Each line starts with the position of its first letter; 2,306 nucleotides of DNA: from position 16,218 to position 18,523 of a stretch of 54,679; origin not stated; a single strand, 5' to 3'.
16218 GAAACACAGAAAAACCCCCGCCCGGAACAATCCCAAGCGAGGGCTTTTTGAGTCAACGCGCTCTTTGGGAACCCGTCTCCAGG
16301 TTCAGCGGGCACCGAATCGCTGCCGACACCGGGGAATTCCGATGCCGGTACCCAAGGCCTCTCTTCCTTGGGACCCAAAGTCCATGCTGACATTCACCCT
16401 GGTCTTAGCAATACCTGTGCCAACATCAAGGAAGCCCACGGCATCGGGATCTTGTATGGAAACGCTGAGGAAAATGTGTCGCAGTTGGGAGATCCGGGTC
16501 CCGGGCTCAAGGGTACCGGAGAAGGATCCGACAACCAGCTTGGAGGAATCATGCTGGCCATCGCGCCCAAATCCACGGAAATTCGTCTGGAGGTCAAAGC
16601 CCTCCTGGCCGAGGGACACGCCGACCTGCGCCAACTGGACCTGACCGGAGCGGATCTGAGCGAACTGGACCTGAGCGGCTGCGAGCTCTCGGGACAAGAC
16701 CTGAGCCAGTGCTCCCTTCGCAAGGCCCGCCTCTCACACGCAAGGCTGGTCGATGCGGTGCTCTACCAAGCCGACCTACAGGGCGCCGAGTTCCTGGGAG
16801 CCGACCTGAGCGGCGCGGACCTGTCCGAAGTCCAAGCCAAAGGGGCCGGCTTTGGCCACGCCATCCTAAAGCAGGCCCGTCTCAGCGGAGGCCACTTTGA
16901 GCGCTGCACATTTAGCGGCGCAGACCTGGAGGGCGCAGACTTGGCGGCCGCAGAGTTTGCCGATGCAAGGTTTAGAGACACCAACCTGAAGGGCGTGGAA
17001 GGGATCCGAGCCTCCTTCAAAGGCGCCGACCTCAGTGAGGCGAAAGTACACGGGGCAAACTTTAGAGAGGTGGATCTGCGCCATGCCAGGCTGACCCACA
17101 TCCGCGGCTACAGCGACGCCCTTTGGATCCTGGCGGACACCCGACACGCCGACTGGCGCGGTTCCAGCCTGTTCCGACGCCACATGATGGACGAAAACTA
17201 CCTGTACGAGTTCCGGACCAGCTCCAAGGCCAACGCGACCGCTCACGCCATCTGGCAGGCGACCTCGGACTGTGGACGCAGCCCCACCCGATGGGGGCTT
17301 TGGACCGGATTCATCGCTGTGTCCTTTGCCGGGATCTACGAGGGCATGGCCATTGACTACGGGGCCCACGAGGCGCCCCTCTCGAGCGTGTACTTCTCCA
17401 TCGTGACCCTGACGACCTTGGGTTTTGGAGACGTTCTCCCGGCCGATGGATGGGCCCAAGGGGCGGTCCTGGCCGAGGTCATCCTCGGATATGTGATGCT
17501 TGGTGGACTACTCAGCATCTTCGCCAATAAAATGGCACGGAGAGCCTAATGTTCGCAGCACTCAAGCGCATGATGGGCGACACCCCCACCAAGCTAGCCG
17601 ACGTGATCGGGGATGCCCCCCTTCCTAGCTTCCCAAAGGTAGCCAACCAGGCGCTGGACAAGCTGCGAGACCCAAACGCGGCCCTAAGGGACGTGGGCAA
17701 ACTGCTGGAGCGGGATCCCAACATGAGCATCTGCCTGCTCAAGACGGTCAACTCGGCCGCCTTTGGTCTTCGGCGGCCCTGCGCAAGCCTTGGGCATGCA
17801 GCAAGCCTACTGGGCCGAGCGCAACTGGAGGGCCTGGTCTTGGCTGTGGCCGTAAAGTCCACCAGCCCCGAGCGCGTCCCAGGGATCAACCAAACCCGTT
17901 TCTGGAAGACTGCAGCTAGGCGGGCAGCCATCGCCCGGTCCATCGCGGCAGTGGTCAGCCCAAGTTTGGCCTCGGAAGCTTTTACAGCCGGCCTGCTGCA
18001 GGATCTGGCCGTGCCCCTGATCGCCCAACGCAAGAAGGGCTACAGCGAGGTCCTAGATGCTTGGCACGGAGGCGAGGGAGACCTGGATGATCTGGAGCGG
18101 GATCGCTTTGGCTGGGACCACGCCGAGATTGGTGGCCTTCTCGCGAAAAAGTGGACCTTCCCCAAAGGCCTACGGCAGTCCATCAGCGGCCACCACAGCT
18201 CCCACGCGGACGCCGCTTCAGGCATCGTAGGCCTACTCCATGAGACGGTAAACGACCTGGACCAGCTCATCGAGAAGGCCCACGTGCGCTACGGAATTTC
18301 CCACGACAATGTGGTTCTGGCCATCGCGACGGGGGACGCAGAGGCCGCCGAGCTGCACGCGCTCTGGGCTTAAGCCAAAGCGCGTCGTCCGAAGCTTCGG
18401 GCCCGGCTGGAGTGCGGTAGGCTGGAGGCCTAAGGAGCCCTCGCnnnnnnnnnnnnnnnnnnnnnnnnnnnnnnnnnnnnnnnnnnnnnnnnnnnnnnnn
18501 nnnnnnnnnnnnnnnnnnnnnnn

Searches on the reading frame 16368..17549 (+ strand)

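Call 73: search_protein_families(library=pfam, proteins=[window:16368-17549:+], max_evalue=0.001)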
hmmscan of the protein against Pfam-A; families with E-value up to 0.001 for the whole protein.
window:16368-17549:+ (393 aa): 5 families
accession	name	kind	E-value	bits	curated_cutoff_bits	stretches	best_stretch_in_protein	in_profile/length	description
PF00805.28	Pentapeptide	-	1.5e-35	120.7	20.2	5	115-153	1-39/40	Pentapeptide repeats (8 copies)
PF13599.13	Pentapeptide_4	-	2e-25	89.1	38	3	161-232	7-78/78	Pentapeptide repeat region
PF13576.12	Pentapeptide_3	-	3.2e-21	75.7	27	1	168-210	2-47/48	Pentapeptide repeats (9 copies)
PF07885.22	Ion_trans_2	-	9.2e-10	38.7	22.5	1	336-389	24-77/79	Ion channel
PF25296.1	Decapeptide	-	0.00021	21.5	45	0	116-170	6-60/74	Decapeptide repeat region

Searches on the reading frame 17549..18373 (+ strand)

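Call 73: search_protein_families(library=pfam, proteins=[window:17549-18373:+], max_evalue=0.001)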
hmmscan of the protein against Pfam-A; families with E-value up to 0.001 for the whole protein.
window:17549-18373:+ (274 aa): 1 family
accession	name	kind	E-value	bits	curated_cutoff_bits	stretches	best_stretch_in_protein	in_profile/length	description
PF08668.18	HDOD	-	1.3e-44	152.5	22.9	1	25-217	1-195/196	HDOD domain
